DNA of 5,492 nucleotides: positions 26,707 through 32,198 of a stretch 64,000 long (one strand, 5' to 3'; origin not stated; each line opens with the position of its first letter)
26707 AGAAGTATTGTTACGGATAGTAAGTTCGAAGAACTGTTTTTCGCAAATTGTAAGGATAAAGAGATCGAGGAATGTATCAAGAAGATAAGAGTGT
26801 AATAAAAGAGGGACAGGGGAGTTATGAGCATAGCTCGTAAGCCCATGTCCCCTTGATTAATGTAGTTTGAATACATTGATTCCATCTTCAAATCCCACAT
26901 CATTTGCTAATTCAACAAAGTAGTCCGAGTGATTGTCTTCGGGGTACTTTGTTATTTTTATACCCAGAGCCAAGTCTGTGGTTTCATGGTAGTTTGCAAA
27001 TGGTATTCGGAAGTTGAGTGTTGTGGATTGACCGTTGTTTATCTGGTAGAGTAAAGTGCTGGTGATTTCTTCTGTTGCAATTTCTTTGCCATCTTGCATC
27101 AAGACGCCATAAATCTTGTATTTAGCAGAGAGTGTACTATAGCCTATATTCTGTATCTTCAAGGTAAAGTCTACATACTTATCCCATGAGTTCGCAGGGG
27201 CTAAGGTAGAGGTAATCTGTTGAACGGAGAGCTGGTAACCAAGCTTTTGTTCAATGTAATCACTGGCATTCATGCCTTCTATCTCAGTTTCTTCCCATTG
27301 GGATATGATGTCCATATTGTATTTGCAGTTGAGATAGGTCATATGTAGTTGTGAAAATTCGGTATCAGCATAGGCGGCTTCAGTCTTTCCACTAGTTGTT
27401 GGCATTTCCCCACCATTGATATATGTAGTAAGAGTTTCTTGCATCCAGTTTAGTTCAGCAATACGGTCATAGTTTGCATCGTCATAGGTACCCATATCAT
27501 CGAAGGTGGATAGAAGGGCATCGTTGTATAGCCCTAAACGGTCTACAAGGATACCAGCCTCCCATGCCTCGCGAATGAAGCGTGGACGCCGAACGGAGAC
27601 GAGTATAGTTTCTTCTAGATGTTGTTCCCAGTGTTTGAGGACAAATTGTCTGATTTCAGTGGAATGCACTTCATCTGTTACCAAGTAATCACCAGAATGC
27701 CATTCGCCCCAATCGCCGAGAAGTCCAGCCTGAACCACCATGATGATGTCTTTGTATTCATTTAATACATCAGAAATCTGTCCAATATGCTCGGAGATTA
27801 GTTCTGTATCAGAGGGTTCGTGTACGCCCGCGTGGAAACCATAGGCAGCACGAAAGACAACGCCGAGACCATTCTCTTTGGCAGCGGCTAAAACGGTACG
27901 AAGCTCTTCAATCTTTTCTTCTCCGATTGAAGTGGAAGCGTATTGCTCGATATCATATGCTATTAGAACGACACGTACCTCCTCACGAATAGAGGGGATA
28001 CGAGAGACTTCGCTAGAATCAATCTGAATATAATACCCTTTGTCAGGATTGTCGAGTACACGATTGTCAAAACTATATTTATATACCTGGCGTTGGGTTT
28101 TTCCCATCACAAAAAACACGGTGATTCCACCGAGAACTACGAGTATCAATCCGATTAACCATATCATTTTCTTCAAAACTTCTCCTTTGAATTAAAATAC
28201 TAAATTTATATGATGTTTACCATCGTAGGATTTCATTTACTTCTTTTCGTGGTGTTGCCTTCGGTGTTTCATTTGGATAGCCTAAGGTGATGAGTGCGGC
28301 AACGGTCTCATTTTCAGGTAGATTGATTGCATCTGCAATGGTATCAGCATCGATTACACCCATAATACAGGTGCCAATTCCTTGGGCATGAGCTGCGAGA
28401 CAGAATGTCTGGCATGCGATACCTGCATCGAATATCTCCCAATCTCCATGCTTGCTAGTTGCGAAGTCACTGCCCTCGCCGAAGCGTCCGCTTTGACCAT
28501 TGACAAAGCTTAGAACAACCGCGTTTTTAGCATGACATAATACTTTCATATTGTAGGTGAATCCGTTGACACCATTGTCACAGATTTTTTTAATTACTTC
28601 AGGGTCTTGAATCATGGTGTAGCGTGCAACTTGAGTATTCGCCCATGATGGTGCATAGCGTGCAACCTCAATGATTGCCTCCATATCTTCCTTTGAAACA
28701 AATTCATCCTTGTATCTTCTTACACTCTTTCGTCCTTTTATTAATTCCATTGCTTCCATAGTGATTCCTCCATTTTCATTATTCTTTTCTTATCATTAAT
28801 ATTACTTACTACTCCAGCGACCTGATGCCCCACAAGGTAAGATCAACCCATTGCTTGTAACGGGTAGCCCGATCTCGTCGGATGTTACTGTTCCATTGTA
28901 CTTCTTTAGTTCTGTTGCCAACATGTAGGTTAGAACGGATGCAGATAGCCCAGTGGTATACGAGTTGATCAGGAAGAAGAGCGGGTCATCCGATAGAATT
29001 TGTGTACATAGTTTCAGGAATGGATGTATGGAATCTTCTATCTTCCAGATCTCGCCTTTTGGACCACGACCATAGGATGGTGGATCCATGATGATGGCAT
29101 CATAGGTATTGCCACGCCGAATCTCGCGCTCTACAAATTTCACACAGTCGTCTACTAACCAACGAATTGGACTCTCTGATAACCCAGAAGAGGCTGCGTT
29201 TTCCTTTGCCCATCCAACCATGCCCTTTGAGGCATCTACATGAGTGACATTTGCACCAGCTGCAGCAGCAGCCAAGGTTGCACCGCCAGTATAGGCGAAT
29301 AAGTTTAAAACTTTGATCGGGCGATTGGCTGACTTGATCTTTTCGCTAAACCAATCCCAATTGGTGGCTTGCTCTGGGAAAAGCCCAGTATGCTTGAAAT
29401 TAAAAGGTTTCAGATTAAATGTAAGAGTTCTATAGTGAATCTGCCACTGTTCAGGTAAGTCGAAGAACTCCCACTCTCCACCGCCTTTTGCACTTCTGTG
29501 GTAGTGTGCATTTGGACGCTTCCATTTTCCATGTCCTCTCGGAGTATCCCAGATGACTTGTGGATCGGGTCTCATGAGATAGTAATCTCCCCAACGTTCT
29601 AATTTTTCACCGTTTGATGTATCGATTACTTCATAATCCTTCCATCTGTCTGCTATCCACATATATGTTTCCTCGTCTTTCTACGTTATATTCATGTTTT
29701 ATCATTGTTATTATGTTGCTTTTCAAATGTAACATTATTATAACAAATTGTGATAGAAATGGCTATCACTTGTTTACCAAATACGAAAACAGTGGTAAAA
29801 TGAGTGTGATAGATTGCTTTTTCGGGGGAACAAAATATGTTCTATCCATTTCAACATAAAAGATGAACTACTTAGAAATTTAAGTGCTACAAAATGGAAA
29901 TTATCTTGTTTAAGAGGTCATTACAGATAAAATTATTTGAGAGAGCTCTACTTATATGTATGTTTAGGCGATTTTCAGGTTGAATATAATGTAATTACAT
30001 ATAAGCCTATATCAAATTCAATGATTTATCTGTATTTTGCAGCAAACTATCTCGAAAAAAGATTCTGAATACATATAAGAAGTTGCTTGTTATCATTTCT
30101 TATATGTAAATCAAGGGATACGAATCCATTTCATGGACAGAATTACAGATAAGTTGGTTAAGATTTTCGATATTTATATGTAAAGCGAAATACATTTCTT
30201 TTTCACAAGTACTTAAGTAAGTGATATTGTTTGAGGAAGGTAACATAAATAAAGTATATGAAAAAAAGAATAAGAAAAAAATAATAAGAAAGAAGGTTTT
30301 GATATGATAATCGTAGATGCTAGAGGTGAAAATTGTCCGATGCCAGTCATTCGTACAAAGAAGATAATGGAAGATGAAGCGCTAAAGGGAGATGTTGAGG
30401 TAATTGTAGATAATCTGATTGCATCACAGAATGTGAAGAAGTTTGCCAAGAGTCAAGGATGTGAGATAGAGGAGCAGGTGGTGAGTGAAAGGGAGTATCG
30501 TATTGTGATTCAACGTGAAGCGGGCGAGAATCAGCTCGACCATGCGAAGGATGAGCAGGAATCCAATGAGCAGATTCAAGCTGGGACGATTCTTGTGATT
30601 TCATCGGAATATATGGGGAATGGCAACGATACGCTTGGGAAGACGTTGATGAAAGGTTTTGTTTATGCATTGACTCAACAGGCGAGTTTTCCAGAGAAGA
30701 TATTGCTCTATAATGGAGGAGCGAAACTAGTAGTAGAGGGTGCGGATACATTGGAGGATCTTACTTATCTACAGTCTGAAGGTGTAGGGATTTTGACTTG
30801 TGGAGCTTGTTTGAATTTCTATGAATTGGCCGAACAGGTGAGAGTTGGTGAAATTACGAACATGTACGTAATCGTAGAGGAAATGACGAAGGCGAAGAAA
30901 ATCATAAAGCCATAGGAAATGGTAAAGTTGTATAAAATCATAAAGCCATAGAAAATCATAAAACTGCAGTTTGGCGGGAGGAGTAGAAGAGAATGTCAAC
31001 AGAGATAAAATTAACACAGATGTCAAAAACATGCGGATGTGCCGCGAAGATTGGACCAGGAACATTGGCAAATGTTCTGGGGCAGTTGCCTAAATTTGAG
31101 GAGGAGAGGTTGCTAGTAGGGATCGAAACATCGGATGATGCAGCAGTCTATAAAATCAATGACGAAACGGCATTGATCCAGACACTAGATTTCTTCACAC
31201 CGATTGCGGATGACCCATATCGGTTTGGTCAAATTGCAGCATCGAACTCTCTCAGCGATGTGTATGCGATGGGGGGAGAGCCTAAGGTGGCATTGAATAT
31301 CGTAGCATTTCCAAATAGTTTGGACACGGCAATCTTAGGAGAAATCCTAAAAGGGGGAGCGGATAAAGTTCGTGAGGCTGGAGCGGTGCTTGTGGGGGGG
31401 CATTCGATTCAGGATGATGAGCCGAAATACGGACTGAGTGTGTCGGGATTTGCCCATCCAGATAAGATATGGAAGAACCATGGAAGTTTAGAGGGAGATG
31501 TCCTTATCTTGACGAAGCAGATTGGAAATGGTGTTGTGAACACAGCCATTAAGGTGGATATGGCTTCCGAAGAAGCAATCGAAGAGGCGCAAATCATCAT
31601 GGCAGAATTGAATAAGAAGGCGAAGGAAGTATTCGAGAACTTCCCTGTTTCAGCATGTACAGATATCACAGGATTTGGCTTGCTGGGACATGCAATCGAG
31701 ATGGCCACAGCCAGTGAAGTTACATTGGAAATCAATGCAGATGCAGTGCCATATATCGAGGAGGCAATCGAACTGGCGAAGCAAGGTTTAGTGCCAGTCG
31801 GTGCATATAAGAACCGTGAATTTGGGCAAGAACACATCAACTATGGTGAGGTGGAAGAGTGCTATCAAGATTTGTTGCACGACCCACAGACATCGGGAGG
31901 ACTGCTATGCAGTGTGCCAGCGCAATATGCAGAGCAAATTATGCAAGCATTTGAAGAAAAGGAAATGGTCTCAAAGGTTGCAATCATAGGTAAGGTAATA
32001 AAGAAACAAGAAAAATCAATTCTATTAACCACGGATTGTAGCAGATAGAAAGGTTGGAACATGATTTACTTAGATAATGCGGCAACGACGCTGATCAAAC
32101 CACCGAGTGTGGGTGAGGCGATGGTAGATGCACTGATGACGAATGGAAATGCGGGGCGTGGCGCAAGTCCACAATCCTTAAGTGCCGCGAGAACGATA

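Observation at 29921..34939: Two mutually inverted arrays of four palindromic ~41-bp units (period ~74 bp) bracket a 4.5-kb selenium cassette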

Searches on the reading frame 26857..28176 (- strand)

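Call 7: search_protein_families(library=pfam, proteins=[window:26857-28176:-])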
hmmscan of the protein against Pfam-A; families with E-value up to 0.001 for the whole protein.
window:26857-28176:- (439 aa): 2 families
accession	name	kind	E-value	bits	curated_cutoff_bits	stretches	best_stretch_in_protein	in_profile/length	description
PF16173.10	DUF4874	-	1e-31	110.2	30.1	1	43-199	1-158/159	Domain of unknown function (DUF4874)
PF16116.10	DUF4832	-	2.7e-31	109.5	29.2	1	213-425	1-216/216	Domain of unknown function (DUF4832)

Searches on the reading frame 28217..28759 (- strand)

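Call 7: search_protein_families(library=pfam, proteins=[window:28217-28759:-])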
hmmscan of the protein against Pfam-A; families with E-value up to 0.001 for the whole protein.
window:28217-28759:- (180 aa): 2 families
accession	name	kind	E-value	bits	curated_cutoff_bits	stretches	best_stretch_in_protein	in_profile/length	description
PF00881.29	Nitroreductase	-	8.2e-30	104.6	23.5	2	78-161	88-167/167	Nitroreductase family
PF14512.11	TM1586_NiRdase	-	7.6e-13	49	27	1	111-178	83-149/215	Putative TM nitroreductase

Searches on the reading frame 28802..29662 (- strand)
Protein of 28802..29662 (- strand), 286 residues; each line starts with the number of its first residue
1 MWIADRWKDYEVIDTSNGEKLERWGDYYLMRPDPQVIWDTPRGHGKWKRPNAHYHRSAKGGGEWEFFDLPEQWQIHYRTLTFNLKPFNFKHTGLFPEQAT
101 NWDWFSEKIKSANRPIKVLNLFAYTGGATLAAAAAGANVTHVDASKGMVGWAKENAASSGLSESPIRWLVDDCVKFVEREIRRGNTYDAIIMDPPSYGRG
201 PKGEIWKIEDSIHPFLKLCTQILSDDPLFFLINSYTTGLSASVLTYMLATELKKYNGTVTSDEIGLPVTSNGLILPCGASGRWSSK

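Call 7: search_protein_families(library=pfam, proteins=[window:28802-29662:-])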
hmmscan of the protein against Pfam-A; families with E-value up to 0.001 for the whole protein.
window:28802-29662:- (286 aa): 4 families
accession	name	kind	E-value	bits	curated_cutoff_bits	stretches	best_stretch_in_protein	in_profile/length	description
PF10672.15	Methyltrans_SAM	-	1.9e-15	57.3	27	1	55-200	67-209/286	S-adenosylmethionine-dependent methyltransferase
PF03602.21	Cons_hypoth95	-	4.4e-06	26.9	24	1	113-195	40-122/182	Conserved hypothetical protein 95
PF13649.12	Methyltransf_25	-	4e-05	24.7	27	1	118-192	1-70/97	Methyltransferase domain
PF09445.16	Methyltransf_15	-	0.00097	19.2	22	0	118-199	4-84/165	RNA cap guanine-N2 methyltransferase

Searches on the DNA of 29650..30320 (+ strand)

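Call 23: search_dna_similar(query=window:29900-30210:+, collection=plasmids, mode=distant, max_evalue=0.01)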
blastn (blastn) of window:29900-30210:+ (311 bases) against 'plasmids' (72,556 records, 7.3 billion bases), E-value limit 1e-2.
No match.

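Call 24: search_dna_similar(query=window:29900-30210:+, collection=phages, mode=distant, max_evalue=0.01)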
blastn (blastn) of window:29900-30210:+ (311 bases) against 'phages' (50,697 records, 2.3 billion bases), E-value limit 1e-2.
No match.

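Call 60: search_rna_families(source=window, start=29650, end=30320, threshold=evalue, max_evalue=5)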
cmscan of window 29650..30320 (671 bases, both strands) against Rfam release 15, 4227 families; matches with E-value up to 5: 4.
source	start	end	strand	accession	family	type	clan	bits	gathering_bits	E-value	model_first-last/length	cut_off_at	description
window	30010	30102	-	RF00529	snoMe28S-Am2589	Gene; snRNA; snoRNA; CD-box;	-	19.8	37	2.8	1-109/109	no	Small nucleolar RNA Me28S-Am2589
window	30033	30088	+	RF02511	PYLIS_4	Cis-reg;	-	18.1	50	4.3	1-100/100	no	Pyrrolysine insertion sequence TetR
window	29968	30041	+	RF01898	mir-363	Gene; miRNA;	CL00110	15.7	58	1.4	1-80/80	no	mir-363 microRNA precursor family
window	29899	29946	+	RF02475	GlsR6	Gene; snRNA; snoRNA; CD-box;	-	13.9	75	1.5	1-59/59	no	Small nucleolar RNA GlsR6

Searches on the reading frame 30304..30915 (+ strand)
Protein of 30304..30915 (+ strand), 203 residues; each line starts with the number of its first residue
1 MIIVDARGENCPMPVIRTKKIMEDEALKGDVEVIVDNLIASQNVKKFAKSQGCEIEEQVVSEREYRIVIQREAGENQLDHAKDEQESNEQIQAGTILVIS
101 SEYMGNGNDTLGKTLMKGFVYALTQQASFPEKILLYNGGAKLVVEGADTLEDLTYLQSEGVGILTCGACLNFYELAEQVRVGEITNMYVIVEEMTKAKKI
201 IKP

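Call 7: search_protein_families(library=pfam, proteins=[window:30304-30915:+])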
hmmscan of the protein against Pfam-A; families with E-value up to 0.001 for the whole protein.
window:30304-30915:+ (203 aa): 1 family
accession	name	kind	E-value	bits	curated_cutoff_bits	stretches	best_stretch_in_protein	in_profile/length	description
PF01206.22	TusA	-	3.9e-18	65.5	28.6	1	3-71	2-70/70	Sulfurtransferase TusA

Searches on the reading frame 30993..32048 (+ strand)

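Call 7: search_protein_families(library=pfam, proteins=[window:30993-32048:+])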
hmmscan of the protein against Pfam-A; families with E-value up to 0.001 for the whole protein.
window:30993-32048:+ (351 aa): 2 families
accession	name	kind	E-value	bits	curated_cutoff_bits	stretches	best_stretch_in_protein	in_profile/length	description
PF00586.29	AIRS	-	5.1e-27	95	24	1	48-153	2-111/112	AIR synthase related protein, N-terminal domain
PF02769.27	AIRS_C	-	1.4e-21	77.8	23.1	1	167-342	2-152/156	AIR synthase related protein, C-terminal domain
